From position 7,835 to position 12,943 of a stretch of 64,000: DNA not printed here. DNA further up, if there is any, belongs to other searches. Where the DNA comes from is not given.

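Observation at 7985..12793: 1602-aa anchored giant protein with an internal GT9-like (heptosyltransferase-like) glycosyltransferase domain, next to ADP-heptose biosynthesis genes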

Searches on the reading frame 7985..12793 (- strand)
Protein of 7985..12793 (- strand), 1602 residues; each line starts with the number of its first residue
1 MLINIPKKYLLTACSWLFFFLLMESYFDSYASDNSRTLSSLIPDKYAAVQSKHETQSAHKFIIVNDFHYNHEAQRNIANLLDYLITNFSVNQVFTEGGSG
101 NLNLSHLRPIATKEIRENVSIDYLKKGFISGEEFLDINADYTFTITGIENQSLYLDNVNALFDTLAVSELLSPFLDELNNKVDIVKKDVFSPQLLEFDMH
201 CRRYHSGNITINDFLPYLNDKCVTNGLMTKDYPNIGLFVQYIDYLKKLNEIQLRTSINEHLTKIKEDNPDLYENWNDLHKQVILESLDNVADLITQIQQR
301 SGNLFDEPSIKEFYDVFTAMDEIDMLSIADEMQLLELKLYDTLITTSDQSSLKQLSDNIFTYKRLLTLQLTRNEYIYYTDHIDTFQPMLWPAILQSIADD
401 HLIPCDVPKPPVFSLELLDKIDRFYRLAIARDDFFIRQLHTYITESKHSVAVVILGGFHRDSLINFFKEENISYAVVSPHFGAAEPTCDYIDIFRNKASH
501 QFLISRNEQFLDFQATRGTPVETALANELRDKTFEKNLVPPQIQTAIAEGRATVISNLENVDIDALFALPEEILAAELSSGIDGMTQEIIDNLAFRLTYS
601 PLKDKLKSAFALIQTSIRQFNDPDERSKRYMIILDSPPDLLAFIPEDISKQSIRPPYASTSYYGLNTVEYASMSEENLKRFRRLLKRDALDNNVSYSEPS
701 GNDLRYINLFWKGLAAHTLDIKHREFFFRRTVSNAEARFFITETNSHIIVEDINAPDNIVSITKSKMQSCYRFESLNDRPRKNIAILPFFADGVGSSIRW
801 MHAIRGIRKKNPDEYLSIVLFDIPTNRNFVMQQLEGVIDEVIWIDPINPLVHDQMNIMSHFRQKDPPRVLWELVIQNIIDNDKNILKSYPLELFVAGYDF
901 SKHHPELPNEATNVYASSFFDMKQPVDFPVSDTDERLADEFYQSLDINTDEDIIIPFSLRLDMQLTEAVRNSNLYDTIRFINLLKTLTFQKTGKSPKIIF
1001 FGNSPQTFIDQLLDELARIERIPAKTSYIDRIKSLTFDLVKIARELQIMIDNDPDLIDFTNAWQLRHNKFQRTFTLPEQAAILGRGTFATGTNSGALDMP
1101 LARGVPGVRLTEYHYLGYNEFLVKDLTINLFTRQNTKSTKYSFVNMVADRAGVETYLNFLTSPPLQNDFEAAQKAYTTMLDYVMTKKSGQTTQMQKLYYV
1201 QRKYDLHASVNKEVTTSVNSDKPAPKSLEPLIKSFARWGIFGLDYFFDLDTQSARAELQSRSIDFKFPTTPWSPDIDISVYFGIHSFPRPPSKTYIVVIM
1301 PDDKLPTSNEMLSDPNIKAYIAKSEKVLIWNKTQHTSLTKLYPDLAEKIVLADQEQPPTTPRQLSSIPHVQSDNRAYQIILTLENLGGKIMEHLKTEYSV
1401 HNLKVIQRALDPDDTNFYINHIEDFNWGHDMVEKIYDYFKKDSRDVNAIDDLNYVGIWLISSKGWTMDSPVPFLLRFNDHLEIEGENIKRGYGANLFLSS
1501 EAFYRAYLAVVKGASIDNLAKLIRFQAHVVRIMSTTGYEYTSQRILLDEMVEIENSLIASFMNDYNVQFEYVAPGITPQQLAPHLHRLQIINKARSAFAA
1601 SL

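Call 4: search_protein_families(library=pfam, proteins=[window:7985-12793:-], max_evalue=10)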
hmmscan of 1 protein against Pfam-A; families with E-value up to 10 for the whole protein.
window:7985-12793:- (1602 aa): 0 families

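Call 5: search_protein_families(library=ncbifam, proteins=[window:7985-12793:-], max_evalue=10)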
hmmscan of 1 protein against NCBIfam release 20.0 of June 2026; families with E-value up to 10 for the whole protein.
window:7985-12793:- (1602 aa): 0 families

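Call 6: search_solved_structures(query=window:7985-12793:-, max_evalue=10)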
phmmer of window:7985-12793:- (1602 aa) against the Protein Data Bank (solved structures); distinct sequences matched with E-value up to 10: 2.
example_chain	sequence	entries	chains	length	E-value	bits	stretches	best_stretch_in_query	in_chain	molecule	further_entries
29vf_M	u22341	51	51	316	1.1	9.6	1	708-826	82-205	Transcription initiation factor IIB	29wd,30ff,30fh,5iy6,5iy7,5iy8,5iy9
5hvg_B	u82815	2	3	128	1.9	8.8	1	1405-1441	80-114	VHH-a204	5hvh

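Call 8: find_homologous_proteins(query=window:7985-12793:-)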
Query window:7985-12793:- (1602 aa): 8 proteins with E <= 0.001 among 8000 candidates.
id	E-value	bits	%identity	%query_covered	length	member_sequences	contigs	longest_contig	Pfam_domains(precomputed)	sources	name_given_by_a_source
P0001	0.0e+0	3627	100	100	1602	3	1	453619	-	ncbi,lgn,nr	ncbi:MAG: hypothetical protein RBU23_05180 [Candidatus Auribacterota bacterium]|nr:hypothetical prot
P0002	0.0e+0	2171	60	98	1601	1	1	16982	-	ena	-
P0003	0.0e+0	1982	56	99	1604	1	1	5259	-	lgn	-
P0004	0.0e+0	1405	42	97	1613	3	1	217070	-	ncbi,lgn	ncbi:MAG: hypothetical protein AB1454_08180 [Candidatus Auribacterota bacterium]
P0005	0.0e+0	1364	42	98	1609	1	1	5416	-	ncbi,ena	-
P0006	3.1e-20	89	26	17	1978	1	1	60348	-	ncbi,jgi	jgi:hypothetical protein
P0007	2.9e-17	80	22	36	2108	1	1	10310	-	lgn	-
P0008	1.5e-9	54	26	12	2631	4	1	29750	PF08241.19,PF00583.32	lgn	-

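Call 17: find_encoding_contigs(protein=P0004, flank=10000, max_places=3)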
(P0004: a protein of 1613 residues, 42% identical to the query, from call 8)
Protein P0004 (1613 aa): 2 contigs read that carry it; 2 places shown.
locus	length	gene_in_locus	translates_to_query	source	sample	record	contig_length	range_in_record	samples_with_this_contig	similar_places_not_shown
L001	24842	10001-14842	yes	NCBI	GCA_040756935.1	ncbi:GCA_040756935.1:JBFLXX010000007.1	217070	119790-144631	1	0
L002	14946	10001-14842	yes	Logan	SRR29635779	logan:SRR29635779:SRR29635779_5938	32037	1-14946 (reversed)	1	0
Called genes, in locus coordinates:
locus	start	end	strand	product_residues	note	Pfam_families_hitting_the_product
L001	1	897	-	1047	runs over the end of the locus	PF00873:ACR_tran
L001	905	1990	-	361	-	PF25917:BSH_RND, PF25973:BSH_CzcB (weak), PF25881:HH_YBHG, PF25885:HH_EMRA (weak), PF25876:HH_MFP_RND (weak), PF25967:RND-MFP_C, PF25989:YknX_C (weak)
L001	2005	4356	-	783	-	PF02321:OEP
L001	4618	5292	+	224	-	PF07885:Ion_trans_2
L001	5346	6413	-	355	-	-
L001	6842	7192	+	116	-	-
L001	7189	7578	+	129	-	-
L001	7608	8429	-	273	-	-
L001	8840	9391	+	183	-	PF13590:DUF4136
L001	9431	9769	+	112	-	-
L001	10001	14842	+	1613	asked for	-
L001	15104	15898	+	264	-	PF00497:SBP_bac_3, PF10613:Lig_chan-Glu_bd (weak)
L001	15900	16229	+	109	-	-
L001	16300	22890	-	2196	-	PF04545:Sigma70_r4 (faint), PF04542:Sigma70_r2 (weak), PF04539:Sigma70_r3, PF08281:Sigma70_r4_2 (faint), PF13384:HTH_23 (faint)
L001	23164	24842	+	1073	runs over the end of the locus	PF08269:dCache_2, PF17200:sCache_2, PF17201:Cache_3-Cache_2, PF00989:PAS, PF08448:PAS_4, PF13426:PAS_9, PF00512:HisKA, PF02518:HATPase_c, +1 more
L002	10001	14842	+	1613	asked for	-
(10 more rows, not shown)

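Call 18: find_encoding_contigs(protein=P0002, flank=10000, max_places=3)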
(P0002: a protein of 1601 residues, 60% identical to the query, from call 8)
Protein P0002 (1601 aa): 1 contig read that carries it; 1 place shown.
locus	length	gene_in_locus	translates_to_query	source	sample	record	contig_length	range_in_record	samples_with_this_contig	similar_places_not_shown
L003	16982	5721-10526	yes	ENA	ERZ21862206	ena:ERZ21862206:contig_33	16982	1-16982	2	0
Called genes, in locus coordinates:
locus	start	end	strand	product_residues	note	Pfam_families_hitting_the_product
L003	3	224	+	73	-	?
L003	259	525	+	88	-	-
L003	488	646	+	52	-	-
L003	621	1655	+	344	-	PF00589:Phage_integrase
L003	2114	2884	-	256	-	PF12746:GNAT_acetyltran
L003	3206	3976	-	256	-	-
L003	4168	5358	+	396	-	PF00872:Transposase_mut, PF10551:MULE (weak)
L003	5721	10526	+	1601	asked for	-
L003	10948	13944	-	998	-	-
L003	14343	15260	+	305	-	PF01259:SAICAR_synt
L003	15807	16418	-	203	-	PF02308:MgtC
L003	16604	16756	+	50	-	-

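Call 24: search_protein_families(library=pfam, proteins=[P0006, P0007, P0008], max_evalue=0.01)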
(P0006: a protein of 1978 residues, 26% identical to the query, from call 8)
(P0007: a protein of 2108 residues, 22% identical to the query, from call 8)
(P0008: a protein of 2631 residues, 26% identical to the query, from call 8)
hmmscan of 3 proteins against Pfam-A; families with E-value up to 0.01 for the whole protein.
P0006 (1978 aa): 0 families

P0007 (2108 aa): 0 families

P0008 (2631 aa): 4 families
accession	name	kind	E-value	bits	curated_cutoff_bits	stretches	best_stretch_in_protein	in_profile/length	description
PF08241.18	Methyltransf_11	-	4.4e-07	30.9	21.2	1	1429-1523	18-94/95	Methyltransferase domain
PF00583.31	Acetyltransf_1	-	1.7e-05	25.5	20.7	1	2197-2262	31-95/116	Acetyltransferase (GNAT) family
PF13649.12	Methyltransf_25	-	0.00011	23.3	27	1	1414-1520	7-97/97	Methyltransferase domain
PF13508.13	Acetyltransf_7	-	0.00059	20.6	27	1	2199-2252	2-53/84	Acetyltransferase (GNAT) domain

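Call 83: list_cluster_members(proteins=[P0006, P0007, P0008, P0013, P0014, P0015, P0016, P0017, P0019, P0018])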
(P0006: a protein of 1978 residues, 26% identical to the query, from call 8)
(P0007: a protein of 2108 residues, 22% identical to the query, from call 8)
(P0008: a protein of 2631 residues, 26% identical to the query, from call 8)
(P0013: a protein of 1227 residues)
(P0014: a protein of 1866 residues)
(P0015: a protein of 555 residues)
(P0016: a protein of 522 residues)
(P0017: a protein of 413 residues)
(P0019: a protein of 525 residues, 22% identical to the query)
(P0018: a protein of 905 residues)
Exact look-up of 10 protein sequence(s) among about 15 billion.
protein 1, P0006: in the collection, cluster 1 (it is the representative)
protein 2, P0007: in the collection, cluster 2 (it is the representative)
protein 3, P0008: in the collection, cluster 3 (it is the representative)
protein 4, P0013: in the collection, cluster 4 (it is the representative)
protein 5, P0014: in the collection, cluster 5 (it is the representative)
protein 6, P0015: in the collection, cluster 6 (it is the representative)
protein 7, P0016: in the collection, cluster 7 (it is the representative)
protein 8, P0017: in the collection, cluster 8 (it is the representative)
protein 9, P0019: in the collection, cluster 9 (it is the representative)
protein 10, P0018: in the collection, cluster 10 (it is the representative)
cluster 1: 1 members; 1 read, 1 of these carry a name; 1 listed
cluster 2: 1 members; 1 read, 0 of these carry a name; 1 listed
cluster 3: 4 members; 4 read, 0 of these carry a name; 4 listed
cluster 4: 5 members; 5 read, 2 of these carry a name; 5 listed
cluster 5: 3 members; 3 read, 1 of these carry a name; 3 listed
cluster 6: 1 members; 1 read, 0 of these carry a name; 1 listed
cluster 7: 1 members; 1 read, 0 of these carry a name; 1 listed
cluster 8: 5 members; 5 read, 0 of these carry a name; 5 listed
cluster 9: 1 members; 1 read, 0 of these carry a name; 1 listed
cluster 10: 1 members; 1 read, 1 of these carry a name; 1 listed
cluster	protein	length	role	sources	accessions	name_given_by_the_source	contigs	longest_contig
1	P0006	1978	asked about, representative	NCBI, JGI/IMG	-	hypothetical protein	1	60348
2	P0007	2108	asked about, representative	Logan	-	-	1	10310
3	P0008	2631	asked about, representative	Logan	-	-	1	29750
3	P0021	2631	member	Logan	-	-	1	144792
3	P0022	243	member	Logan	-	-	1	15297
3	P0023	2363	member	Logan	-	-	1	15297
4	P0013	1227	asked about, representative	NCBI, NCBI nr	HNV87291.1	MAG TPA: hypothetical protein PKL97_10085, partial [Candidatus Omnitrophota bacterium] | hypothetical protein [Candidatus Omnitrophota bacterium]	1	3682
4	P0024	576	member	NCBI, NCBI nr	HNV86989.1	MAG TPA: hypothetical protein PKL97_08540, partial [Candidatus Omnitrophota bacterium] | hypothetical protein [Candidatus Omnitrophota bacterium]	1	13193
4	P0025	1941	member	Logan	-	-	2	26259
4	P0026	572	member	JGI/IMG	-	-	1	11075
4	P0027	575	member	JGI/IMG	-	-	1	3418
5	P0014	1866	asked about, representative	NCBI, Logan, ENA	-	-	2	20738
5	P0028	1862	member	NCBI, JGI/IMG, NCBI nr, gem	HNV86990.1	MAG TPA: glycosyltransferase [Candidatus Omnitrophota bacterium] | glycosyltransferase [Candidatus Omnitrophota bacterium]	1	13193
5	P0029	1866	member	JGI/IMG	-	-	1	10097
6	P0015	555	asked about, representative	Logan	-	-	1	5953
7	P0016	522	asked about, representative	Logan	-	-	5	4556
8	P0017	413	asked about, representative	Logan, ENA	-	-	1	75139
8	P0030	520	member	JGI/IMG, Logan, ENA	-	-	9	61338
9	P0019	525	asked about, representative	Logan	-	-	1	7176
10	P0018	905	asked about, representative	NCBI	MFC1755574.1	hypothetical protein ACFL96_19650, partial [Thermoproteota archaeon]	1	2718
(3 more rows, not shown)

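Call 84: search_protein_families(library=ncbifam, proteins=[P0025, P0006, P0007], max_evalue=0.01)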
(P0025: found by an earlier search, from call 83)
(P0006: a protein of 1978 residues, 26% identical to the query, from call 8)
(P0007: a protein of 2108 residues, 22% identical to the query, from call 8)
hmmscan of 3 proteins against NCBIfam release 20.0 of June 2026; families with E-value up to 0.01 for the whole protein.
P0025 (1941 aa): 1 family
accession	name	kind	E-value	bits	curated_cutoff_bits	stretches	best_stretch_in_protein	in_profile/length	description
NF045487.1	ASRP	equivalog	0.0014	17.4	300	1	979-1108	165-285/593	archaea-specific SMC-related protein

P0006 (1978 aa): 0 families

P0007 (2108 aa): 0 families

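Call 85: search_protein_families(library=pfam, proteins=[P0025, P0030, P0028], max_evalue=0.1)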
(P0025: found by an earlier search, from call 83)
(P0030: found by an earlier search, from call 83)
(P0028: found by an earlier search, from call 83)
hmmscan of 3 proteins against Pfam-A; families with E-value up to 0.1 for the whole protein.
P0025 (1941 aa): 0 families

P0030 (520 aa): 0 families

P0028 (1862 aa): 0 families

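Call 86: find_encoding_contigs(protein=P0030, flank=8000, max_places=4)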
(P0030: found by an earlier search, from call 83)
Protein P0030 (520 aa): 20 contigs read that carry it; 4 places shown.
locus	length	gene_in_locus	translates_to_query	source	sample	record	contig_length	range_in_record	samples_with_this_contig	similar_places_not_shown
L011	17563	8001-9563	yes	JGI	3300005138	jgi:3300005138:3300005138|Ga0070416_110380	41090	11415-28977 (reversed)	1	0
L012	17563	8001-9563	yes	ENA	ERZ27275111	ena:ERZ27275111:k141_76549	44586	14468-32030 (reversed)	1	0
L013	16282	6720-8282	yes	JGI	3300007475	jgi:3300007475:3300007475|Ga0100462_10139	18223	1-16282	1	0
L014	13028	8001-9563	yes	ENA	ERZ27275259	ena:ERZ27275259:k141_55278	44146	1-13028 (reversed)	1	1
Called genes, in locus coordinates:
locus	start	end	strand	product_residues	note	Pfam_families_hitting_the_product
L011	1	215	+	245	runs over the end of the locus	-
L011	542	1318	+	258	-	PF00535:Glycos_transf_2, PF10111:Glyco_tranf_2_2, PF13641:Glyco_tranf_2_3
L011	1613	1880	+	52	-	-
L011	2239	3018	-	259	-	PF01850:PIN (weak)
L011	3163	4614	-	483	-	PF18073:Zn_ribbon_LapB, PF13481:AAA_25, PF06745:ATPase, PF13541:ChlI (weak)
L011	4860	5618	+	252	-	PF00483:NTP_transferase, PF12804:NTP_transf_3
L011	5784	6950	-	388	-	PF21710:Spt6_S1 (faint), PF23459:S1_RRP5 (faint), PF00575:S1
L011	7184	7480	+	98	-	-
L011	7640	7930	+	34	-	-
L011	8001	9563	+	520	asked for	-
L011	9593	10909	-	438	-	-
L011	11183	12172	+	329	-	-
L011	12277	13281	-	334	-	-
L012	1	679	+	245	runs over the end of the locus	-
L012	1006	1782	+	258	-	PF00535:Glycos_transf_2, PF10111:Glyco_tranf_2_2, PF13641:Glyco_tranf_2_3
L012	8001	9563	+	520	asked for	-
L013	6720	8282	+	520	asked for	-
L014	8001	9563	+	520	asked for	-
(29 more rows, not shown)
